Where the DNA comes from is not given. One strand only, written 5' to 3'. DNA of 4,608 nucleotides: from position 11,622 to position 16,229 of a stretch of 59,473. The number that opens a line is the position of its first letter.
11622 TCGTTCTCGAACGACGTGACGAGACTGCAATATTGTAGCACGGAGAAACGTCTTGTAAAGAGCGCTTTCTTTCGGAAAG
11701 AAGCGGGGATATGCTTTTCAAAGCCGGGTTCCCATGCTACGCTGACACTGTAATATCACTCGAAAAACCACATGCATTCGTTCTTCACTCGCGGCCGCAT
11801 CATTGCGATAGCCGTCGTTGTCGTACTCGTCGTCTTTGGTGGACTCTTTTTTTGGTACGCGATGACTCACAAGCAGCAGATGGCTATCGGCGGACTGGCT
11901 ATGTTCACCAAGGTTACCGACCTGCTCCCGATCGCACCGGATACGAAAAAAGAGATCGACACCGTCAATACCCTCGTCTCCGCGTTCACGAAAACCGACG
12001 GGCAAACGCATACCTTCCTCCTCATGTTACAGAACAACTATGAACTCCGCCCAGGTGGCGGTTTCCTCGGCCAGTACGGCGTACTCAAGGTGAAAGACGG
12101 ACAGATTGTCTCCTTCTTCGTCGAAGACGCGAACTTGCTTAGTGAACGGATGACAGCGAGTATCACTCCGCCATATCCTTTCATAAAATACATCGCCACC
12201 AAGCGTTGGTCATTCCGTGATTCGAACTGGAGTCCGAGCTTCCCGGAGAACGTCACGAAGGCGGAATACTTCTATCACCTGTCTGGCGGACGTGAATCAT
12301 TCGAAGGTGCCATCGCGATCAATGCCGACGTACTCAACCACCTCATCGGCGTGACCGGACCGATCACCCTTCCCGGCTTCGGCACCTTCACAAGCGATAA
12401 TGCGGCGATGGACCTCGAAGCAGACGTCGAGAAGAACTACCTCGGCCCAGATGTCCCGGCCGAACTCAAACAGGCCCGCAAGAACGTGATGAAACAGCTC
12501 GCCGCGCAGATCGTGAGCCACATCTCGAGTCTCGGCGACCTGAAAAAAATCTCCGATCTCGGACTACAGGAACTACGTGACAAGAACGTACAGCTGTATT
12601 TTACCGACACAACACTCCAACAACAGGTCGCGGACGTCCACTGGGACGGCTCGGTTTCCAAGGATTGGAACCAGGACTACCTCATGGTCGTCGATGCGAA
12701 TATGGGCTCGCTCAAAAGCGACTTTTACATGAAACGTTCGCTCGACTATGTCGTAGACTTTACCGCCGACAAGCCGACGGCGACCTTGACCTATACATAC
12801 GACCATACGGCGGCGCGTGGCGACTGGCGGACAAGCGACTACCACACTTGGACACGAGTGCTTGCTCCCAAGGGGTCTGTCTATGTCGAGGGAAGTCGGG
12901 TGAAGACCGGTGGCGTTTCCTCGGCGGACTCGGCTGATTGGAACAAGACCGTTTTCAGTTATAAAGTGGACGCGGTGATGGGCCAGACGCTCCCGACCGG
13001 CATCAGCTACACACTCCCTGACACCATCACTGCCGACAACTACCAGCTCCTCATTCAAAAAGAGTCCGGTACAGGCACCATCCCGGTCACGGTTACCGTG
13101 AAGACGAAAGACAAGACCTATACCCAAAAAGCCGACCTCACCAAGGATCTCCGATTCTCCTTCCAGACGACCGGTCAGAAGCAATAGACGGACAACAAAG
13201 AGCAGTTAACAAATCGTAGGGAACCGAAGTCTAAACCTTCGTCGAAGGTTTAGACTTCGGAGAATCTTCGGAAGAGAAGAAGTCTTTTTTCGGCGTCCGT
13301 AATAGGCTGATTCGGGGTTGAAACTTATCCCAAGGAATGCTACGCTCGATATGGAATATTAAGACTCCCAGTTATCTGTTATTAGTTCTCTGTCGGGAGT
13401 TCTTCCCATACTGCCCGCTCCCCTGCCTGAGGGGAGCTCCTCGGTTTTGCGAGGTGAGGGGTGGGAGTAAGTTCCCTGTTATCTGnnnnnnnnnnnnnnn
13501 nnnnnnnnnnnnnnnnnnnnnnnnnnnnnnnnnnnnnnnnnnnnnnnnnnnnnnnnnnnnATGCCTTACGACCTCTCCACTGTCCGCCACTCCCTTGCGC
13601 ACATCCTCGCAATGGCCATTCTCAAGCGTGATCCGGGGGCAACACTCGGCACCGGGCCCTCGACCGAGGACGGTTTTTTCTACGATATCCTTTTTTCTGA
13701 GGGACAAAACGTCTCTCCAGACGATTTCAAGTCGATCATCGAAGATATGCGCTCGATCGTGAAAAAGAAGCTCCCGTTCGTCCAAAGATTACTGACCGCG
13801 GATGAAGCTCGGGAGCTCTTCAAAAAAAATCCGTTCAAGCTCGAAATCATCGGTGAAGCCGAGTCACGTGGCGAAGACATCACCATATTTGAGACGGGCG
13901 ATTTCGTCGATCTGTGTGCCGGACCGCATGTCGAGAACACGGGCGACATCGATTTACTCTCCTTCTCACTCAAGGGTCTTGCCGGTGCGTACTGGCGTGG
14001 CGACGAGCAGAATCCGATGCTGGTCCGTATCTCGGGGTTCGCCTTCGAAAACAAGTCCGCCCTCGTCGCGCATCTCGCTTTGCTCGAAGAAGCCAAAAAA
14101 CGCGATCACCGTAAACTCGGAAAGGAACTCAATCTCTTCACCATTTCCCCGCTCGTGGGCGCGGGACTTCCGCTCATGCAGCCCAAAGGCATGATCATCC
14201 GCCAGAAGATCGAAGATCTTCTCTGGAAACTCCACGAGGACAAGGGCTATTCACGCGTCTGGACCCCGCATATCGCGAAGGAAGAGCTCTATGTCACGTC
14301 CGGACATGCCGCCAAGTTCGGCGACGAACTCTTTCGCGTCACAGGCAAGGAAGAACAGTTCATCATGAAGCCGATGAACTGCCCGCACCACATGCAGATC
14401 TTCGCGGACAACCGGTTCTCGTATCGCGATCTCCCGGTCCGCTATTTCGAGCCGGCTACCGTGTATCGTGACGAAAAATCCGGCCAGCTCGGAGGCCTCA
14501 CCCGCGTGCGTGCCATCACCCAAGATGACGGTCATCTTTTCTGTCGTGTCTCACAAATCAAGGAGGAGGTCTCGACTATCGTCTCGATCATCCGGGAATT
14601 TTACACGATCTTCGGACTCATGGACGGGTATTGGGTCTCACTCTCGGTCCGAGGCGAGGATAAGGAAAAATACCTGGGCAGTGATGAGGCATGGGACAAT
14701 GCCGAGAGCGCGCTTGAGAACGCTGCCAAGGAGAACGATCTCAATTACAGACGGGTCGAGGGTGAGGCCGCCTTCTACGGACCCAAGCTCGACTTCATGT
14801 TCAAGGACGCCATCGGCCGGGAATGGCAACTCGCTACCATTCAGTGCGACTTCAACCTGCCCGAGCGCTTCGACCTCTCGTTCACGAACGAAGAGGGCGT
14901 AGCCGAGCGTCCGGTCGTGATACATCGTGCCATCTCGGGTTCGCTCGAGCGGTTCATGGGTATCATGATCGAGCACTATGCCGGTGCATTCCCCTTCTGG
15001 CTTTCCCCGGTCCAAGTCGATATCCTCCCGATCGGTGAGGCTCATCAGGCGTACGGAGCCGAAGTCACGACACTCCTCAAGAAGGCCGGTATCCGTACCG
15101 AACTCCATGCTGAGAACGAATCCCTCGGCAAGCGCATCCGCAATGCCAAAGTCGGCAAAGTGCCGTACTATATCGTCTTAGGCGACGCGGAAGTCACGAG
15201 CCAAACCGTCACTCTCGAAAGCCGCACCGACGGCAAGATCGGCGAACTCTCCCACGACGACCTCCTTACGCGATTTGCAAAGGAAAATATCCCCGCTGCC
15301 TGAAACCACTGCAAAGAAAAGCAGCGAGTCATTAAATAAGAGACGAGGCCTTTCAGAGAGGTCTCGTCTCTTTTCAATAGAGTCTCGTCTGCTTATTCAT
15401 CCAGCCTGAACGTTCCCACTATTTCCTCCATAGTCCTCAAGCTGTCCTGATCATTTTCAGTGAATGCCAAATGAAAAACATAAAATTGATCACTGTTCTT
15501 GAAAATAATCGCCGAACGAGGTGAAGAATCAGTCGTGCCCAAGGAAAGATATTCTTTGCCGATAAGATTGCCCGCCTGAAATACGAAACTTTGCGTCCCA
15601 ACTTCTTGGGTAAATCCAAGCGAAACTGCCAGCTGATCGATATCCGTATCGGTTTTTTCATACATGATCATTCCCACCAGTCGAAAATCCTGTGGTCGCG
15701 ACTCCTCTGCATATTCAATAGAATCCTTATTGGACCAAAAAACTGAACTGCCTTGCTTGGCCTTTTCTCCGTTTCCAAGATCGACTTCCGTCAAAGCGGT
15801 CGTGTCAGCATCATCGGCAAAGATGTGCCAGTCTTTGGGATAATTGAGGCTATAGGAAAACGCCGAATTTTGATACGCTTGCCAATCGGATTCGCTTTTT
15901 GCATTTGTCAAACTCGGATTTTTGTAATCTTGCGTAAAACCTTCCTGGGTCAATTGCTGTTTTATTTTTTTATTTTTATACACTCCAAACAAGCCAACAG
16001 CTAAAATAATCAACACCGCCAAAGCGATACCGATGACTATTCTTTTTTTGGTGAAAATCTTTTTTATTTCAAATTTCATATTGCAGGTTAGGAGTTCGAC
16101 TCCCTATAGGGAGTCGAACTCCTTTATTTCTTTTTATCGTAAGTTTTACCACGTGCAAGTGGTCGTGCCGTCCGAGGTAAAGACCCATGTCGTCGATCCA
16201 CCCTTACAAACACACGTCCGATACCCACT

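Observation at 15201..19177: AT-rich 3.7-kb islet inserted in the 3' end of thrS, with a surrogate thrS terminus and the displaced original terminus beyond the cargo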

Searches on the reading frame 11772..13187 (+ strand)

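Call 7: search_protein_families(library=pfam, proteins=[window:11772-13187:+], max_evalue=0.01)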
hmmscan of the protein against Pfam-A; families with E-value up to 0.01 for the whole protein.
window:11772-13187:+ (471 aa): 1 family
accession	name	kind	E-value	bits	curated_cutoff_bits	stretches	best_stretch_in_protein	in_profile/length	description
PF13196.11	DUF4012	-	4.5e-24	86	28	1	79-217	3-141/144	Protein of unknown function (DUF4012)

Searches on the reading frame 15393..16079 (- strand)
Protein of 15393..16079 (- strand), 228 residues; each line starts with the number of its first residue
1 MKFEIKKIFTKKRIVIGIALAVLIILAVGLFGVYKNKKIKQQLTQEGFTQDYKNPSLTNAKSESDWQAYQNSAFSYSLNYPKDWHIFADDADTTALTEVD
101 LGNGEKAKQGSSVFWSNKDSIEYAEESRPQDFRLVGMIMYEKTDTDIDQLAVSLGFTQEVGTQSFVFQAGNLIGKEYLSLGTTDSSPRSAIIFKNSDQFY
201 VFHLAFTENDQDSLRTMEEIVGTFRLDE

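Call 7: search_protein_families(library=pfam, proteins=[window:15393-16079:-], max_evalue=0.01)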
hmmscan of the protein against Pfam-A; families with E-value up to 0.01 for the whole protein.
window:15393-16079:- (228 aa): 3 families
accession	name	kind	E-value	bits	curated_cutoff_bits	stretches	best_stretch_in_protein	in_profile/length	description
PF18933.6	PsbP_2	-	1.7e-05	25.3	27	1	20-224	4-182/184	PsbP-like protein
PF12729.13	4HB_MCP_1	-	0.0031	17.6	27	1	10-44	4-38/181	Four helix bundle sensory module for signal transduction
PF10039.14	DUF2275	-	0.0098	16.5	24.6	0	6-40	27-61/210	Predicted integral membrane protein (DUF2275)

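Call 27: search_protein_families(library=phrogs, proteins=[window:15393-16079:-], max_evalue=0.01)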
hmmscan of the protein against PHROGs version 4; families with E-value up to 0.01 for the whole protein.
window:15393-16079:- (228 aa): 0 families

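Call 28: search_protein_families(library=padloc, proteins=[window:15393-16079:-], max_evalue=0.01)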
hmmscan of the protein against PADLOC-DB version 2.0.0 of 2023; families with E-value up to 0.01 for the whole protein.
window:15393-16079:- (228 aa): 0 families
